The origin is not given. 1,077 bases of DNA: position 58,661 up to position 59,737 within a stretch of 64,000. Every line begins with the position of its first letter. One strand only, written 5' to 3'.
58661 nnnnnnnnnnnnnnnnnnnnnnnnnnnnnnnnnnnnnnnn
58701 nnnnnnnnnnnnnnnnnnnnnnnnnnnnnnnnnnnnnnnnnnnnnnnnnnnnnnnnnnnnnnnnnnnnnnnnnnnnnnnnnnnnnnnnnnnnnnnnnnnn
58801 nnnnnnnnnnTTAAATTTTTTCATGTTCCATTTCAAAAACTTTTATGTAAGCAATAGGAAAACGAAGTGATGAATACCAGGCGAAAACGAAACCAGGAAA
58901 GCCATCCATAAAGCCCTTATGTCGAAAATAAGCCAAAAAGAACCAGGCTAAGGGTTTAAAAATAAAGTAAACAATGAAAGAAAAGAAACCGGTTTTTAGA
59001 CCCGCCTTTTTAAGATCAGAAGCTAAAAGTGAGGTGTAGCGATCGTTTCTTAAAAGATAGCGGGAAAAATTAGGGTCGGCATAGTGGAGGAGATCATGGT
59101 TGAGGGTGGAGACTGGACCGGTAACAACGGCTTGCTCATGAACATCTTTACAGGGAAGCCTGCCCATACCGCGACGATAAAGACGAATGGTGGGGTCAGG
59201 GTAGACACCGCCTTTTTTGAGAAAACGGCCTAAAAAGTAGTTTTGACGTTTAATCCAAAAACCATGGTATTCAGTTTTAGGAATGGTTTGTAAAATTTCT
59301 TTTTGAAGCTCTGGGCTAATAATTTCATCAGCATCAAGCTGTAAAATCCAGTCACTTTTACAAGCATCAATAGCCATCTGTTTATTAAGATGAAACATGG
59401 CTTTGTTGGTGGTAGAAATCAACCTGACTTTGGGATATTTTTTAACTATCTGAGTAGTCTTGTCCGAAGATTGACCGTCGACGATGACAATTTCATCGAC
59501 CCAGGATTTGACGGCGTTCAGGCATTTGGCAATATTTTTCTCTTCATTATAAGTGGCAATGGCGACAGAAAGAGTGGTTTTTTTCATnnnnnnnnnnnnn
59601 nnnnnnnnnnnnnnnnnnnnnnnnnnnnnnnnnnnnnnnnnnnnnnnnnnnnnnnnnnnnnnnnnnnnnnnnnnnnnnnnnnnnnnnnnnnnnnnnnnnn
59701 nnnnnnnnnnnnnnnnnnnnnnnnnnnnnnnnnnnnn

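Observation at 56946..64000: Three tandem, mutually overlapping GT-C (PMT/ArnT-like) paralogs preceded by two DPM1/GtrB-type GT2s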

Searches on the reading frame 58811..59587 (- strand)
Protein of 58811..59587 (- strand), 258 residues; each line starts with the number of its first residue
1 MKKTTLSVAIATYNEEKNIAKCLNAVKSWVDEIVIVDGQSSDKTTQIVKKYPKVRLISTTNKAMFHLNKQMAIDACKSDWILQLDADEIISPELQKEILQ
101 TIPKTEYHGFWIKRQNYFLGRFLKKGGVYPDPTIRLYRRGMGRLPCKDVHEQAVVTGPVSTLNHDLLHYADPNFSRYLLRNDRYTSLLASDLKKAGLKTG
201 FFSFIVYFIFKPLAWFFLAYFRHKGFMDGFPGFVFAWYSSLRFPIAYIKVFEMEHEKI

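Call 6: search_protein_families(library=pfam, proteins=[window:58811-59587:-], max_evalue=0.01)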
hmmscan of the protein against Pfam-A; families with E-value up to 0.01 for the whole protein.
window:58811-59587:- (258 aa): 4 families
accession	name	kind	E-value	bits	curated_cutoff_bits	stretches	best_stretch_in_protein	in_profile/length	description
PF00535.33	Glycos_transf_2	-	6.2e-24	85.3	23.3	1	7-127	1-128/168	Glycosyl transferase family 2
PF13704.12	Glyco_tranf_2_4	-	4.1e-10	40.5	27.5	1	14-90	2-84/98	Glycosyl transferase family 2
PF13641.12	Glyco_tranf_2_3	-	2.8e-07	31.2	27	1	6-109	3-117/230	Glycosyltransferase like family 2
PF10111.15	Glyco_tranf_2_2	-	0.00063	19.8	27.3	1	7-100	1-104/276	Glycosyltransferase like family 2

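Call 7: search_protein_families(library=ncbifam, proteins=[window:58811-59587:-], max_evalue=0.01)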
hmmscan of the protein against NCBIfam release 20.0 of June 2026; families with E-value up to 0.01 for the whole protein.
window:58811-59587:- (258 aa): 13 families
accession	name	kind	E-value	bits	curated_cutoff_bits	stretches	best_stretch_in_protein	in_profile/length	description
TIGR04195.1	S_glycosyl_SunS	equivalog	9.5e-17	60.9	350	1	4-92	57-145/421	SunS family peptide S-glycosyltransferase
TIGR04283.1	glyco_like_mftF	equivalog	1.5e-13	50.9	182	1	6-112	1-109/221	TIGR04283 family arsenosugar biosynthesis glycosyltransferase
NF007482.0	PRK10073.1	equivalog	2e-09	36.9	423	1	3-100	5-108/334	glycosyltransferase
NF038302.1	EPS_HpsE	equivalog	2.9e-09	36.3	300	1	5-93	2-102/307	hormogonium polysaccharide biosynthesis glycosyltransferase HpsE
NF045692.1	OglycostaseCruG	equivalog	7.4e-09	35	600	1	5-107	42-157/386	2'-O-glycosyltransferase CruG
TIGR04182.1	glyco_TIGR04182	equivalog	7.2e-07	28.9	325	1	7-102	3-97/293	S-layer glycoprotein N-glycosyltransferase AglJ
NF050050.1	ProtGlycPglI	equivalog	7.9e-07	28.7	500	1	4-103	2-109/306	GalNAc(5)-diNAcBac-PP-undecaprenol beta-1,3-glucosyltransferase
TIGR03937.1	PgaC_IcaA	equivalog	2e-06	27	422.3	1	4-101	45-149/407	poly-beta-1,6-N-acetyl-D-glucosamine synthase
NF047683.1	TeichurnBiosyTuaG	equivalog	4.3e-06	26.6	400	1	3-107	5-116/252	teichuronic acid biosynthesis protein TuaG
NF041875.1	EPS_EpsD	equivalog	1.8e-05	24.3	370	1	6-102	1-104/325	exopolysaccharide biosynthesis glycosyltransferase EpsD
NF010496.0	PRK13915.1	equivalog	2.8e-05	23.3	262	1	3-49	30-82/307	glucosyl-3-phosphoglycerate synthase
NF041391.1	DPhHxTase_Halo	equivalog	0.0017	17.4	375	1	11-98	2-89/213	dolichyl-phosphate hexose transferase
NF058614.1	PPMAGASynPpgS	equivalog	0.0036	16.7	370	1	8-50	4-46/226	polyprenyl-phospho-N-acetylgalactosaminyl synthase PpgS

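Call 26: search_solved_structures(query=window:58811-59587:-, max_evalue=0.01)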
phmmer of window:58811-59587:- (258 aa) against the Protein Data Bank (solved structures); distinct sequences matched with E-value up to 0.01: 13.
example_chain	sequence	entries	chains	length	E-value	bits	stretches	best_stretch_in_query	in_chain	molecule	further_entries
7msp_A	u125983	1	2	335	3.4e-12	49.5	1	5-108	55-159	SPbeta prophage-derived glycosyltransferase SunS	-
7msn_A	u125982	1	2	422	4.9e-12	49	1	5-108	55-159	SPbeta prophage-derived glycosyltransferase SunS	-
22ao_A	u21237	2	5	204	6.3e-12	48.7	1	6-192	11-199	GmaR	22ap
7msk_A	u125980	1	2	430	2e-11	47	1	6-89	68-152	Glyco_trans_2-like domain-containing protein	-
2z87_A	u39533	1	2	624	3.3e-08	36.5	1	5-96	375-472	Chondroitin synthase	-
2z86_A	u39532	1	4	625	3.3e-08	36.5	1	5-96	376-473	Chondroitin synthase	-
5tze_C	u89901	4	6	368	5.8e-06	29.1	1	6-103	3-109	Glycosyl transferase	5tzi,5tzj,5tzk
5tz8_A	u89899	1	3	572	1.2e-05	28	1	6-103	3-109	Glycosyl transferase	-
6p61_A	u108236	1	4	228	6.4e-05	25.7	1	2-93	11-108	Glycosyltransferase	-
9omh_A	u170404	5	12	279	7.4e-05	25.5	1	6-96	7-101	Glycosyltransferase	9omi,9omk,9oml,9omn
9omm_A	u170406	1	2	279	7.4e-05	25.5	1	6-96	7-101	Glycosyltransferase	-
9omj_A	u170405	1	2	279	8.1e-05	25.4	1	6-96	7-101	Glycosyltransferase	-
3bcv_A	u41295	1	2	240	0.0097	18.5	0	6-97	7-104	Putative glycosyltransferase protein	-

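Call 77: find_homologous_proteins(query=window:58811-59587:-, max_evalue=0.00001)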
Query window:58811-59587:- (258 aa): 6349 proteins with E <= 0.00001 among 6582 candidates; the best 120 are listed.
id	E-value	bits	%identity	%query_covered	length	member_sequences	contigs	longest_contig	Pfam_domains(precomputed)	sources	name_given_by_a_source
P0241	6.9e-162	555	93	100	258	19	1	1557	PF13641.13,PF00535.33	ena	-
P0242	1.9e-151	521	86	100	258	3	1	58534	PF13641.13,PF00535.33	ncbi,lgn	-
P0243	1.5e-146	505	82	99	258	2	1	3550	PF00535.33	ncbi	-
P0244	8.5e-145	499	82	99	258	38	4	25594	PF00535.33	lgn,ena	-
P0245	3.4e-134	464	75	99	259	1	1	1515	PF00535.33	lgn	-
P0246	3.2e-133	461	76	99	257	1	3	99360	PF00535.33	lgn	-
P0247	7.1e-133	460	77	99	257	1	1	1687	PF13641.13,PF00535.33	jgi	-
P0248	1.1e-132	459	75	99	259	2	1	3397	PF13641.13,PF00535.33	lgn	-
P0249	1.7e-132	459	75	99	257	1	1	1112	PF00535.33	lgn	-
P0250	5.2e-132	457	75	99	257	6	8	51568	PF00535.33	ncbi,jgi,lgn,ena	-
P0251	5.7e-132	457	75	99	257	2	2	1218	PF00535.33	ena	-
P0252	7.5e-132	456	74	99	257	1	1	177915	PF13641.13,PF00535.33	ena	-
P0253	2.1e-131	455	74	99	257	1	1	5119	PF00535.33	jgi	-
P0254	2.5e-131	455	74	99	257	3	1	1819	PF00535.33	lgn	-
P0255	3.6e-131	454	74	99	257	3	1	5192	PF00535.33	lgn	-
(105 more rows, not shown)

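Call 87: predict_structure(alignment_id=A4)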
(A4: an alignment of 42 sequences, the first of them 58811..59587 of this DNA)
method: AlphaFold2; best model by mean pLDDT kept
length: 258 residues; sequences in the alignment: 42
mean_pLDDT: 87.1   pTM: 0.76
mean pLDDT of the five models: 87.1, 86.7, 85.8, 85.0, 83.9
residues with pLDDT >= 90: 149; 70-90: 81; 50-70: 23; < 50: 5
segments of 3 or more residues with pLDDT < 50: 126-129
pLDDT, mean of each block of 10 residues (from residue 1): 89 92 96 96 96 95 84 97 93 96 95 80 55 87 79 89 87 68 82 89 95 91 77 84 93 78
secondary structure, 60 per line:
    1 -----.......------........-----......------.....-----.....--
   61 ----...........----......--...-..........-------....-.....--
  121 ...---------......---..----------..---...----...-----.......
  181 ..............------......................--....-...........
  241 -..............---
elements in order: E6-12 H19-26 E32-37 H44-48 E54-58 H65-75 E80-85 E88-90 H92-101 E109-112 E114-118 E121-123 E133-138 E159-161 E166-168 H174-194 H201-222 H225-228 H230-240 H242-255
